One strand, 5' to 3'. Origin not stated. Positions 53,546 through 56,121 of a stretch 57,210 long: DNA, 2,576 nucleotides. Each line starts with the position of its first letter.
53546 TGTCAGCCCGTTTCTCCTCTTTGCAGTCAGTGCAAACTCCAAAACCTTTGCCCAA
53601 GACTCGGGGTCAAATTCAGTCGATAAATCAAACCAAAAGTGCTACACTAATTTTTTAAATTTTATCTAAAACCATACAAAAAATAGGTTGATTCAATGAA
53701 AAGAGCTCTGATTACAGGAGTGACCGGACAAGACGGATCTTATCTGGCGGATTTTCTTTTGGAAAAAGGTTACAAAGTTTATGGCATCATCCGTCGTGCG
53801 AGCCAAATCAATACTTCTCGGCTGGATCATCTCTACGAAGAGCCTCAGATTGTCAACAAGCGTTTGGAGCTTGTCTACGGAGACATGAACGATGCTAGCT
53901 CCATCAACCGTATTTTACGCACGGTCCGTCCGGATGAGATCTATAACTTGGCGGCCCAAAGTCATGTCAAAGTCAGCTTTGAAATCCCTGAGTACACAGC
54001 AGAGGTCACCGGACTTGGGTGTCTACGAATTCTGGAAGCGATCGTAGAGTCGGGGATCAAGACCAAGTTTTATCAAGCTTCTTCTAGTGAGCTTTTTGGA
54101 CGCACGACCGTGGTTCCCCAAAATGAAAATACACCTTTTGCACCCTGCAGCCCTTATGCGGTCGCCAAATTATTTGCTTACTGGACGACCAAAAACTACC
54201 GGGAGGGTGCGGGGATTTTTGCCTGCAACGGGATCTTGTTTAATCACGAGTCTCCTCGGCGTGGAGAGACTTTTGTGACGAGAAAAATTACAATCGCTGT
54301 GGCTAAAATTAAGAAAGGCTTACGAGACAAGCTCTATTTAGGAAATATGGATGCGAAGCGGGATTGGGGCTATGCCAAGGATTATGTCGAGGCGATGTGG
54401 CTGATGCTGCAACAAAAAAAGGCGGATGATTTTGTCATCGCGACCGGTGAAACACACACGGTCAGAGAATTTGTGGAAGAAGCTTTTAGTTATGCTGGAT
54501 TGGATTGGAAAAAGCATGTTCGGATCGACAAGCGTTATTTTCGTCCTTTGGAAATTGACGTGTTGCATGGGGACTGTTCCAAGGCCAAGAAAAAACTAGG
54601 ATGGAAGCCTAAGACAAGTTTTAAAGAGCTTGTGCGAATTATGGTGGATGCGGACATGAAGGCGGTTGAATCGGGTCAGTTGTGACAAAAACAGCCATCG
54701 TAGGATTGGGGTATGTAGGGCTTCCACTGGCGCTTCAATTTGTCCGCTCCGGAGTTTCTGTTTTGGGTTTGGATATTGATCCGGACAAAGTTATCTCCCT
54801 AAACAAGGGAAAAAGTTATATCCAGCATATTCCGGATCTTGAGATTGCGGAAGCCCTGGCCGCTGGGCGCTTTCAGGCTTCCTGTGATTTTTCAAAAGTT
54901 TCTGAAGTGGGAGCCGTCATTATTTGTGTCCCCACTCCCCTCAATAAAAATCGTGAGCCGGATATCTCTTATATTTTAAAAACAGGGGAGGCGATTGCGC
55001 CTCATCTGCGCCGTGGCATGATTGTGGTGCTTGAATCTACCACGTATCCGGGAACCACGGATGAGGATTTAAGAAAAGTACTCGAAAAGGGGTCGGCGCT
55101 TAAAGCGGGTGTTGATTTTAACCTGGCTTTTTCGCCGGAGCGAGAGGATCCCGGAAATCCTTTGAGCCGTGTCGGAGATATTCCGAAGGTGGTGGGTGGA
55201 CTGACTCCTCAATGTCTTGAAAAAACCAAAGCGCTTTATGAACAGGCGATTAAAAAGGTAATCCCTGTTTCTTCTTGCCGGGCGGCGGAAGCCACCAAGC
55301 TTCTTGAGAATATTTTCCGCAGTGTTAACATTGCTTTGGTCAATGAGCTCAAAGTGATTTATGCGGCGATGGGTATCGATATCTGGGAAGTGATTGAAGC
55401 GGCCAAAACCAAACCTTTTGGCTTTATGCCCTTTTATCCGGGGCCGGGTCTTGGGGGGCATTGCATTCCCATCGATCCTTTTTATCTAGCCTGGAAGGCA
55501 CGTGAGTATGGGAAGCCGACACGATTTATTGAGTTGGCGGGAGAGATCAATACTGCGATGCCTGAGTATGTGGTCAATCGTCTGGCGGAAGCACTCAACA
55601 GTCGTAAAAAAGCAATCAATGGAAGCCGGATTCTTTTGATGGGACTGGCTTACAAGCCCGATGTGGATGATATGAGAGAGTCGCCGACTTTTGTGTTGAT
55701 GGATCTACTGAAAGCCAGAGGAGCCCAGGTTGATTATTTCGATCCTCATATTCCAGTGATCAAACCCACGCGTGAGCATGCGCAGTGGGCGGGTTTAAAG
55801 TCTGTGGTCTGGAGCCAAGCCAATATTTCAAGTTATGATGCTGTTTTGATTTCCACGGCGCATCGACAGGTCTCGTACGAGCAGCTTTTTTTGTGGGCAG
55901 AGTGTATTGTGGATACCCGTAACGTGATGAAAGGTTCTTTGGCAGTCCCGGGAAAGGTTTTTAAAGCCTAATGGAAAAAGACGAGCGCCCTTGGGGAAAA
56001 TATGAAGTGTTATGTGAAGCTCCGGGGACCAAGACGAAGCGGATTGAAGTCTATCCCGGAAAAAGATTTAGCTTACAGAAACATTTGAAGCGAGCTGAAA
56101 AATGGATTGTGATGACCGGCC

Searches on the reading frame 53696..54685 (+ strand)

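Call 89: search_protein_families(library=pfam, proteins=[window:53696-54685:+], max_evalue=0.00001)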
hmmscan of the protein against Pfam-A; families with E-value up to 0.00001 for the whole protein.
window:53696-54685:+ (329 aa): 4 families
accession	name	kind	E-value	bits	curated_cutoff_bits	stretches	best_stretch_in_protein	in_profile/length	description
PF16363.11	GDP_Man_Dehyd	-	6.1e-143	476.7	27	1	5-316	1-332/332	GDP-mannose 4,6 dehydratase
PF01370.27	Epimerase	-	4.3e-72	242.8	20.9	1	4-249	1-240/240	NAD dependent epimerase/dehydratase family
PF04321.23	RmlD_sub_bind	-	4.9e-07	29.5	27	1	3-159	2-130/287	RmlD substrate binding domain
PF02719.21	Polysacc_synt_2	-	4.8e-06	26.4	20.2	0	5-123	2-122/293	Polysaccharide biosynthesis protein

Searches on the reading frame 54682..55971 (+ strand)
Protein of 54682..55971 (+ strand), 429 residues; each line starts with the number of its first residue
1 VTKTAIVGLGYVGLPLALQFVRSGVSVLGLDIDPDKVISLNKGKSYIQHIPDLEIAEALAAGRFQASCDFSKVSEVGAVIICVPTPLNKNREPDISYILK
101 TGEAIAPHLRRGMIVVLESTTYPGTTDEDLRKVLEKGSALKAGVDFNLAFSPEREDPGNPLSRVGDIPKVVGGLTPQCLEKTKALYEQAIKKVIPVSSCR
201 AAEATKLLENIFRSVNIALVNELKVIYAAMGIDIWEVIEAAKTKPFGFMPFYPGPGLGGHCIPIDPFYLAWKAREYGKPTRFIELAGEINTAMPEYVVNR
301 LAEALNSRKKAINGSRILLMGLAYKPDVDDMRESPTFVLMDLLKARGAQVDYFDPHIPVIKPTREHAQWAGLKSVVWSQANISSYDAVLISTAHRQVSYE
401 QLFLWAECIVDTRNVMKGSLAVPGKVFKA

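Call 89: search_protein_families(library=pfam, proteins=[window:54682-55971:+], max_evalue=0.00001)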
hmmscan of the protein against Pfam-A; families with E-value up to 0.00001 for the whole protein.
window:54682-55971:+ (429 aa): 4 families
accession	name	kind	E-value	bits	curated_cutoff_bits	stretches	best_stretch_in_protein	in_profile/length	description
PF03721.20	UDPG_MGDP_dh_N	-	7.2e-44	150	27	1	3-181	2-182/187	UDP-glucose/GDP-mannose dehydrogenase family, NAD binding domain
PF00984.24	UDPG_MGDP_dh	-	1.3e-31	109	25.4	1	200-291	1-93/94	UDP-glucose/GDP-mannose dehydrogenase family, central domain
PF03720.21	UDPG_MGDP_dh_C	-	2.1e-20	73.4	30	1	319-417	2-102/103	UDP-glucose/GDP-mannose dehydrogenase family, UDP binding domain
PF03446.21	NAD_binding_2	-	1.9e-07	31.7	21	1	4-138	2-112/161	NAD binding domain of 6-phosphogluconate dehydrogenase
